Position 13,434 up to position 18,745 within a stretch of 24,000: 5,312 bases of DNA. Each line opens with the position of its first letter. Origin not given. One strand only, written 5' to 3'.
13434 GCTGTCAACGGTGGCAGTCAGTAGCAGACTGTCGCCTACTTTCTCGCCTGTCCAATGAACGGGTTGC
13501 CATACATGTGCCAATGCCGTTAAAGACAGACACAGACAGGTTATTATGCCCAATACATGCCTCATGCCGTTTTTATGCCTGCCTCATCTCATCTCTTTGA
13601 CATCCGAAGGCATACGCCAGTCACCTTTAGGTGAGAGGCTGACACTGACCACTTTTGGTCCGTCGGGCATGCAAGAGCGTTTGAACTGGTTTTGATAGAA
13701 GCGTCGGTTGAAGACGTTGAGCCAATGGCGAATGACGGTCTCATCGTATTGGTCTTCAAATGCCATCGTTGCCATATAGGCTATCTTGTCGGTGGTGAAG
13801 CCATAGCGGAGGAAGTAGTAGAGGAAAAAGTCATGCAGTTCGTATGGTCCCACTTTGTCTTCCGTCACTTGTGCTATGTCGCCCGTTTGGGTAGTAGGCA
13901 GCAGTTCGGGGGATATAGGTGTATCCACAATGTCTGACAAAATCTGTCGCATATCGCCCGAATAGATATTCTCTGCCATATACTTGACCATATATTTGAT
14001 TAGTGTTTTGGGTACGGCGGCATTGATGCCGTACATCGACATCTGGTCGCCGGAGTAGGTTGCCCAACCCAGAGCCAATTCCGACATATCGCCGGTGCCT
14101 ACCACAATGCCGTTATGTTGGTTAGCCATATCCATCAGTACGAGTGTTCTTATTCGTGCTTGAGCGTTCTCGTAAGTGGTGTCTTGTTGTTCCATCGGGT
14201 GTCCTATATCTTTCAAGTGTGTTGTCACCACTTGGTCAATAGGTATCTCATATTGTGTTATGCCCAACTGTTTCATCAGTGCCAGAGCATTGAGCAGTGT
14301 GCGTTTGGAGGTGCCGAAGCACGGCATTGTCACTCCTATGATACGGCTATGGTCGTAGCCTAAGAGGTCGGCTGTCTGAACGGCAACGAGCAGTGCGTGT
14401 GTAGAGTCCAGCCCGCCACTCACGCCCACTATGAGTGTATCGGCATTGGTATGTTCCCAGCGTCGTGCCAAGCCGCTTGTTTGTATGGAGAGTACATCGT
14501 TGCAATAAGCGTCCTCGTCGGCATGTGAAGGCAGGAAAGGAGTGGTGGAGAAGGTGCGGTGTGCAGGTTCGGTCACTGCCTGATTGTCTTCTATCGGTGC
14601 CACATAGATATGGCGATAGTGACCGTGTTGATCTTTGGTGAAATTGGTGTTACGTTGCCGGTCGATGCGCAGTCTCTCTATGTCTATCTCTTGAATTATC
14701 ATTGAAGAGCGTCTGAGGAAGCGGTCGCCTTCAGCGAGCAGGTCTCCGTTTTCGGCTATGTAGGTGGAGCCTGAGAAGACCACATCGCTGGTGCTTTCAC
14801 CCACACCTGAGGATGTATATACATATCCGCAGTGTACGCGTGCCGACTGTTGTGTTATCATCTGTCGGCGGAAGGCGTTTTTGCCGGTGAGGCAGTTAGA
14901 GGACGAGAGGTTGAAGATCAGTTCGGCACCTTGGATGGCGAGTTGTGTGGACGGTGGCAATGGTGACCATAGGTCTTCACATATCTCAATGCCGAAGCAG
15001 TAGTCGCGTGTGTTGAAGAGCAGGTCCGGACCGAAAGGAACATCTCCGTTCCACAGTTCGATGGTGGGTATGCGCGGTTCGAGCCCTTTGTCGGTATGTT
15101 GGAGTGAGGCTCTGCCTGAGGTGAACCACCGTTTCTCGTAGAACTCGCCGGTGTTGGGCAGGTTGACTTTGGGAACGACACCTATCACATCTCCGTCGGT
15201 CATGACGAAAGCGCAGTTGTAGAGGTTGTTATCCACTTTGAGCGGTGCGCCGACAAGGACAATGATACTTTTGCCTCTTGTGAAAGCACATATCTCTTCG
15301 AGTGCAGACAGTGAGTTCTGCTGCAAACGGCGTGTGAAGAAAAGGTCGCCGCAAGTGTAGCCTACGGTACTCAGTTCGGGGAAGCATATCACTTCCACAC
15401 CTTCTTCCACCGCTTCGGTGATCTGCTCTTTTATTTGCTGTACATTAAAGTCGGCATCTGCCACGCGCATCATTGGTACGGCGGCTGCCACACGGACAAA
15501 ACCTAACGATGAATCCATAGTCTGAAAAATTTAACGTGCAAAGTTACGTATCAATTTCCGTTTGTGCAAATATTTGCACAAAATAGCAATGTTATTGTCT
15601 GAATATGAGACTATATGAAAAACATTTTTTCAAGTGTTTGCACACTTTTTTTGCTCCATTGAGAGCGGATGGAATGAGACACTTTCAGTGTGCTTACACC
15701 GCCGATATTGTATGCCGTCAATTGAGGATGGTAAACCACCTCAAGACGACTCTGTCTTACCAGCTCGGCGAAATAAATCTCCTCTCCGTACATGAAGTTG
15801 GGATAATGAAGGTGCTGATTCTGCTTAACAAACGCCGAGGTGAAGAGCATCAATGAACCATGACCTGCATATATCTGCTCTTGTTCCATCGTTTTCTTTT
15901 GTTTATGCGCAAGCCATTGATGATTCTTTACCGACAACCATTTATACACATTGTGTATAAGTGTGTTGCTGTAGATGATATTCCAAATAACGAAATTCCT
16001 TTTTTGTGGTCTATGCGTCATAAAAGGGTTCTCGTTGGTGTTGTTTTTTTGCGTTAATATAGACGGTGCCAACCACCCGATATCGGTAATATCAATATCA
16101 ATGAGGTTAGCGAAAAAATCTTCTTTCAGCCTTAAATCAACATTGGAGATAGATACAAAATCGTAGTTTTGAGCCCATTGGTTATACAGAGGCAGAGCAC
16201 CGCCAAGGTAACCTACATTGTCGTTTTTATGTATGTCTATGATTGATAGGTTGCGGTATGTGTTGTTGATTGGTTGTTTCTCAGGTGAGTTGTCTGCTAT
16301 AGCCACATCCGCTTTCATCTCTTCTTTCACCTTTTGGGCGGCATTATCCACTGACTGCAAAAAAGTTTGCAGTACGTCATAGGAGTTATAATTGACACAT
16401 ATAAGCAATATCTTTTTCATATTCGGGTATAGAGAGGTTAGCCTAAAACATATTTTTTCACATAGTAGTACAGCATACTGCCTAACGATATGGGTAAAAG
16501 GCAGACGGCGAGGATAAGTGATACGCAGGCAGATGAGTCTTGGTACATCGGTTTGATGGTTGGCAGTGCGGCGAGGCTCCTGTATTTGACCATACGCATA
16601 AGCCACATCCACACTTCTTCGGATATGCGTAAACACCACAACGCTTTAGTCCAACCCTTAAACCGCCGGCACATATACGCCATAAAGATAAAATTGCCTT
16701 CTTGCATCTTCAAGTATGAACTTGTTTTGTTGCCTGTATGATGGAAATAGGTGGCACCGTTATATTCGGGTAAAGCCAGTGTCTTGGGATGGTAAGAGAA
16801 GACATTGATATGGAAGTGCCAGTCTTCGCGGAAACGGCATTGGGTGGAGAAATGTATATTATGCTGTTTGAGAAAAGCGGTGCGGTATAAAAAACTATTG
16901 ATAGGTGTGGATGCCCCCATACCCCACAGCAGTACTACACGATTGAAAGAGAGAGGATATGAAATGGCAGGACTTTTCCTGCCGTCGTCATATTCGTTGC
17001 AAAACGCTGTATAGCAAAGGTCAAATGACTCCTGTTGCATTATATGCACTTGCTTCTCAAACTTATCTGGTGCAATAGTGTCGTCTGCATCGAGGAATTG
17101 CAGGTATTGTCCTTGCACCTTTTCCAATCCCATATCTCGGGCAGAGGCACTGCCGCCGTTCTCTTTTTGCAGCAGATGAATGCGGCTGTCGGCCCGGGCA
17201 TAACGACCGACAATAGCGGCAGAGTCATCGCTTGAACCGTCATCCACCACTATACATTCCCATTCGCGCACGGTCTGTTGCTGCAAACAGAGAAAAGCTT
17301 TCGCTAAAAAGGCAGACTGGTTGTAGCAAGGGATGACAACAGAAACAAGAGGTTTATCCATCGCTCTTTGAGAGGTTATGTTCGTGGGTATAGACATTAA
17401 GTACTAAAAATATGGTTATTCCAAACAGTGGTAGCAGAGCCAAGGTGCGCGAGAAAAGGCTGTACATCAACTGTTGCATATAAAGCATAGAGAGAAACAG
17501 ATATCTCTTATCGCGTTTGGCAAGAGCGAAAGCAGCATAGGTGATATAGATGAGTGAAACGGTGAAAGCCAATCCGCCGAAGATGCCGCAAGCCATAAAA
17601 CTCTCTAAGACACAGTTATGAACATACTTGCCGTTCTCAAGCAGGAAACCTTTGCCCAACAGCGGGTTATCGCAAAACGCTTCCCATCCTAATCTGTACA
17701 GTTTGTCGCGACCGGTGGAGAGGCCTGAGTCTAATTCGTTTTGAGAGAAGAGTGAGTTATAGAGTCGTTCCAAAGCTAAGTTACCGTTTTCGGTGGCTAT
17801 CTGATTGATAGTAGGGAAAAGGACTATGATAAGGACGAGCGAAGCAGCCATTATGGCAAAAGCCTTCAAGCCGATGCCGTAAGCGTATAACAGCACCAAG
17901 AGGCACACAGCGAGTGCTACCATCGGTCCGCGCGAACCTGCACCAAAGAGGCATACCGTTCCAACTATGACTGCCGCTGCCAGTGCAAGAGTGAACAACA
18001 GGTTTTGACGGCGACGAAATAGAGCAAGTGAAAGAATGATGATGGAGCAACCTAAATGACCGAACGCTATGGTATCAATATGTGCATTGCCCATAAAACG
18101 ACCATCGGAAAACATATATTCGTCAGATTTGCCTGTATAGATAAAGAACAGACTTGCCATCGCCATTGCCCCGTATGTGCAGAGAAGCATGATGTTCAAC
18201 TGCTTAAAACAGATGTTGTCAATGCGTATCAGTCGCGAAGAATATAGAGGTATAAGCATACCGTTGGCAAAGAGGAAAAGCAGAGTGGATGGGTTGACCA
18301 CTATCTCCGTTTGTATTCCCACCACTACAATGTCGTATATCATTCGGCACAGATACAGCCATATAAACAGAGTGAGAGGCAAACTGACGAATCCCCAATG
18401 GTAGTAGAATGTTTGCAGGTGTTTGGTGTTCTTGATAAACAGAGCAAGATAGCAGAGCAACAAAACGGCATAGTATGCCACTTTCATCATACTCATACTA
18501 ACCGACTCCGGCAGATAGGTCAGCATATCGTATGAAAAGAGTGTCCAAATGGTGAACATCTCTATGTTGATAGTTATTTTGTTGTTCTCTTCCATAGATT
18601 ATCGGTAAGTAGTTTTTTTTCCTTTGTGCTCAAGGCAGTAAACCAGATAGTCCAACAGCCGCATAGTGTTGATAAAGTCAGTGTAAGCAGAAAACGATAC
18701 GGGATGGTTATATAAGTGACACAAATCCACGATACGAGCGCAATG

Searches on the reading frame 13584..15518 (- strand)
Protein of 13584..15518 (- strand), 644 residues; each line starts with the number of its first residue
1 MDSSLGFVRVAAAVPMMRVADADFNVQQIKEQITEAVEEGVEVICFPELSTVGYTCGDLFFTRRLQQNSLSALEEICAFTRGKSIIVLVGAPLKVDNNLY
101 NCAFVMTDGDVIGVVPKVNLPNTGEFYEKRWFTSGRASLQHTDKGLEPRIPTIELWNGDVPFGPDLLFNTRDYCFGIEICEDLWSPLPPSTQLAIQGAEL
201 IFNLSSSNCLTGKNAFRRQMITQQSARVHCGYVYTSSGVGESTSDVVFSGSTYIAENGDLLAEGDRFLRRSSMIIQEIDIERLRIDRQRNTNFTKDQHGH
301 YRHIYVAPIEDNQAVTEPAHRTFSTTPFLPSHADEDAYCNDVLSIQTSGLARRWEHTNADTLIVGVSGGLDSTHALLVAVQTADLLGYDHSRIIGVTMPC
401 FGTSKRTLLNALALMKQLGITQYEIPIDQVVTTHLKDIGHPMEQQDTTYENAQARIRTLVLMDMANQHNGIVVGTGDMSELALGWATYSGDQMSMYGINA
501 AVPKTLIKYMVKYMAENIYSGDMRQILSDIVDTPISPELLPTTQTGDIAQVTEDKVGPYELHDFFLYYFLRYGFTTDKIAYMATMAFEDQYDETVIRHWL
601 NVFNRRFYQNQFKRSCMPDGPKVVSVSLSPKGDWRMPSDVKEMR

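Call 31: search_protein_families(library=pfam, proteins=[window:13584-15518:-], max_evalue=0.001)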
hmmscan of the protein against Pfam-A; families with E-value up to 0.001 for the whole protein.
window:13584-15518:- (644 aa): 2 families
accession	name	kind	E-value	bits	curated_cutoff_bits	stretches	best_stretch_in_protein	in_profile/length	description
PF02540.23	NAD_synthase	-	1e-27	97.3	21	1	350-567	9-203/242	NAD synthase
PF00795.27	CN_hydrolase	-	1.6e-22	80.5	23.2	1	11-284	3-252/256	Carbon-nitrogen hydrolase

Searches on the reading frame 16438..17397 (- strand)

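Call 49: search_protein_families(library=pfam, proteins=[window:16438-17397:-], max_evalue=0.001)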
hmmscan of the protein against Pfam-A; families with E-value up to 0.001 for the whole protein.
window:16438-17397:- (319 aa): 3 families
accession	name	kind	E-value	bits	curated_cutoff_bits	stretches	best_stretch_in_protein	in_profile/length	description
PF00535.33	Glycos_transf_2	-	4.9e-32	111.6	23.3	1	19-161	1-132/168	Glycosyl transferase family 2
PF10111.15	Glyco_tranf_2_2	-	4.7e-14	53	27.3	1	19-123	1-109/276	Glycosyltransferase like family 2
PF13641.12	Glyco_tranf_2_3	-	1e-07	32.6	27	1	18-144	3-133/230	Glycosyltransferase like family 2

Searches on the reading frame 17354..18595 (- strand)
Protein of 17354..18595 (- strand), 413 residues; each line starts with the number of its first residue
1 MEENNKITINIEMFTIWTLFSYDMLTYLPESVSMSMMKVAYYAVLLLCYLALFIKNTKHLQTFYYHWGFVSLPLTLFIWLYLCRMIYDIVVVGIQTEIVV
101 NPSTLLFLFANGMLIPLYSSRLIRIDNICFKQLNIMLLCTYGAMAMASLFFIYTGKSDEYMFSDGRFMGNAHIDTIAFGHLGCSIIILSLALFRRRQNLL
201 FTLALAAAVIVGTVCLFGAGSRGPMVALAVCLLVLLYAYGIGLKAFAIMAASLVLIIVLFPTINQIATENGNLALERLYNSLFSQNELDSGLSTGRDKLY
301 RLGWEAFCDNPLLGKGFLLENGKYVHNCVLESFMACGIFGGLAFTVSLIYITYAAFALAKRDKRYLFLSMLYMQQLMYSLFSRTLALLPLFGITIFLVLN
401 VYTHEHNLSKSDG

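Call 49: search_protein_families(library=pfam, proteins=[window:17354-18595:-], max_evalue=0.001)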
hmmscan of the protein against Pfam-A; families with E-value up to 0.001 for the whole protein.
window:17354-18595:- (413 aa): 1 family
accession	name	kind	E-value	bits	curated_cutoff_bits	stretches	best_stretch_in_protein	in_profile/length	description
PF04932.20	Wzy_C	-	2.4e-12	47.3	31.7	1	208-344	2-148/149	O-Antigen ligase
